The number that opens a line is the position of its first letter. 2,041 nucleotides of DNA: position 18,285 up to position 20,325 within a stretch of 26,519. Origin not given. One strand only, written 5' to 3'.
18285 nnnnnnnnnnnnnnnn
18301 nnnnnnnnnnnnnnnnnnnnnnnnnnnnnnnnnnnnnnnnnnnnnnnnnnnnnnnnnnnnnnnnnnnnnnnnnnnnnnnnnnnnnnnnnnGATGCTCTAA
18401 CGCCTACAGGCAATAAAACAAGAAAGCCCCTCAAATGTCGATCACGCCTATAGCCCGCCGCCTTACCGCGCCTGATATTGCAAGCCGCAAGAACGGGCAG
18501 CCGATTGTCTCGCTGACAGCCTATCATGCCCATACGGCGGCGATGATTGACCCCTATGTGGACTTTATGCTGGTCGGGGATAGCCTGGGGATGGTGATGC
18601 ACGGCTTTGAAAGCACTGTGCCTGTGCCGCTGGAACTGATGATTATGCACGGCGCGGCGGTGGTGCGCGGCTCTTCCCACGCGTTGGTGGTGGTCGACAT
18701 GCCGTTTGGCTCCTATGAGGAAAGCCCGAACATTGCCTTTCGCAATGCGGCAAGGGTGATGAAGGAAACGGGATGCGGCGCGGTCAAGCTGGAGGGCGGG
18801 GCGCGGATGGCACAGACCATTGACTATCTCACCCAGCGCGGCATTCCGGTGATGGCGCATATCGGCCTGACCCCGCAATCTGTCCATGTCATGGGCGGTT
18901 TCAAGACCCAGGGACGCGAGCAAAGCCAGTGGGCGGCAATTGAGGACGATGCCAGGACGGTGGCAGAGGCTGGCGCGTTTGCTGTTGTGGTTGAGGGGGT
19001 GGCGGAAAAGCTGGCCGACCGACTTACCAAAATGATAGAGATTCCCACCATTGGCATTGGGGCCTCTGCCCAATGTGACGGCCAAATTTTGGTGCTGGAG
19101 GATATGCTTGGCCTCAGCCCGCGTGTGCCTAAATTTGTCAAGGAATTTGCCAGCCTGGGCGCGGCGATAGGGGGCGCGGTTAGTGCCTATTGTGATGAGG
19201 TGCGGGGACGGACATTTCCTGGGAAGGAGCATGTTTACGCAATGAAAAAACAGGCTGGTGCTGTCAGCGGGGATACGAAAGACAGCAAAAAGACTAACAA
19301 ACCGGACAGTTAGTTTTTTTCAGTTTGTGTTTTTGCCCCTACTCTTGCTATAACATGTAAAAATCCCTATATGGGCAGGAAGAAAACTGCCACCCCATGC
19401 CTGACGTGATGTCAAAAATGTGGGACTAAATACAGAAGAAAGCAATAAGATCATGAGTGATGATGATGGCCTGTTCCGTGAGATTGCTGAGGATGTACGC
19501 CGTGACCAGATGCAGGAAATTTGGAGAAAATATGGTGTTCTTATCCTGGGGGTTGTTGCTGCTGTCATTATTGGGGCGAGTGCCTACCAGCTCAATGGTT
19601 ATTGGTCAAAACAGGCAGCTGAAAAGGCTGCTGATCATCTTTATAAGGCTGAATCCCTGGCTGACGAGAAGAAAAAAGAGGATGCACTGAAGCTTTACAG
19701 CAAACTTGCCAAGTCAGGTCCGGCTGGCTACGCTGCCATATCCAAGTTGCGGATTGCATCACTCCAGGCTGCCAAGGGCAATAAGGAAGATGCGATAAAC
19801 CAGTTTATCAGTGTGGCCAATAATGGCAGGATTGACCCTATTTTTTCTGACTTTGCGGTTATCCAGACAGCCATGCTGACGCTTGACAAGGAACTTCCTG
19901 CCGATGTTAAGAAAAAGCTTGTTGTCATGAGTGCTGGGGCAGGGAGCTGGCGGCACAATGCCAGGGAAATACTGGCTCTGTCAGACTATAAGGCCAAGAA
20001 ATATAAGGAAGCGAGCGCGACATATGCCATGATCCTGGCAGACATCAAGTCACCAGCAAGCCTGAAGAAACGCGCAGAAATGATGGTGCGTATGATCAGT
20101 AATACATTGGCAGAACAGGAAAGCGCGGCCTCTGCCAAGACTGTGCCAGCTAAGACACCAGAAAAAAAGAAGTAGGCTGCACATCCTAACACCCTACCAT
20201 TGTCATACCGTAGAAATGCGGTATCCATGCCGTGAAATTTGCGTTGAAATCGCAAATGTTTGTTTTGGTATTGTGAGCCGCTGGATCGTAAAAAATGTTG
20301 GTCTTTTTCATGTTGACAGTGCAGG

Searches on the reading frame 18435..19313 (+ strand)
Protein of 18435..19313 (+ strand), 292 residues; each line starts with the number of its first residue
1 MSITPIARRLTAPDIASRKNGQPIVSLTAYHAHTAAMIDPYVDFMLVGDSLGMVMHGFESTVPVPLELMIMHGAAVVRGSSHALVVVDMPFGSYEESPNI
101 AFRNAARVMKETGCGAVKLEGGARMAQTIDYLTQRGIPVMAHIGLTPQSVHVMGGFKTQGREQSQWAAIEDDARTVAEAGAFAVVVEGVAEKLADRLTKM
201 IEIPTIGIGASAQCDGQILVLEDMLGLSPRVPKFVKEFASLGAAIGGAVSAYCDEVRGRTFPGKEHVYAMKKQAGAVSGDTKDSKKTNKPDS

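Call 30: search_protein_families(library=pfam, proteins=[window:18435-19313:+], max_evalue=0.01)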
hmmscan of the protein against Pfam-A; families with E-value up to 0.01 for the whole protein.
window:18435-19313:+ (292 aa): 2 families
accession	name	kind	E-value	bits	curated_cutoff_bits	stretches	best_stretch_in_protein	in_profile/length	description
PF02548.21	Pantoate_transf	-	5.3e-103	344.4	28.7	1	10-263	2-258/259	Ketopantoate hydroxymethyltransferase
PF01177.27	Asp_Glu_race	-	0.0019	18.4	31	0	141-212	30-100/211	Asp/Glu/Hydantoin racemase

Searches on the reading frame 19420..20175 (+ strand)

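Call 30: search_protein_families(library=pfam, proteins=[window:19420-20175:+], max_evalue=0.01)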
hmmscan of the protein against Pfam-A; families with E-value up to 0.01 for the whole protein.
window:19420-20175:+ (251 aa): 2 families
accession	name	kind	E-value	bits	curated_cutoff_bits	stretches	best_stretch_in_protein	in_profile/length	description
PF09976.15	TPR_21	-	1.7e-10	41.4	25.5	1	34-162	3-131/193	Tetratricopeptide repeat-like domain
PF13174.12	TPR_6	-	0.0032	18.5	26.3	0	74-98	4-28/33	Tetratricopeptide repeat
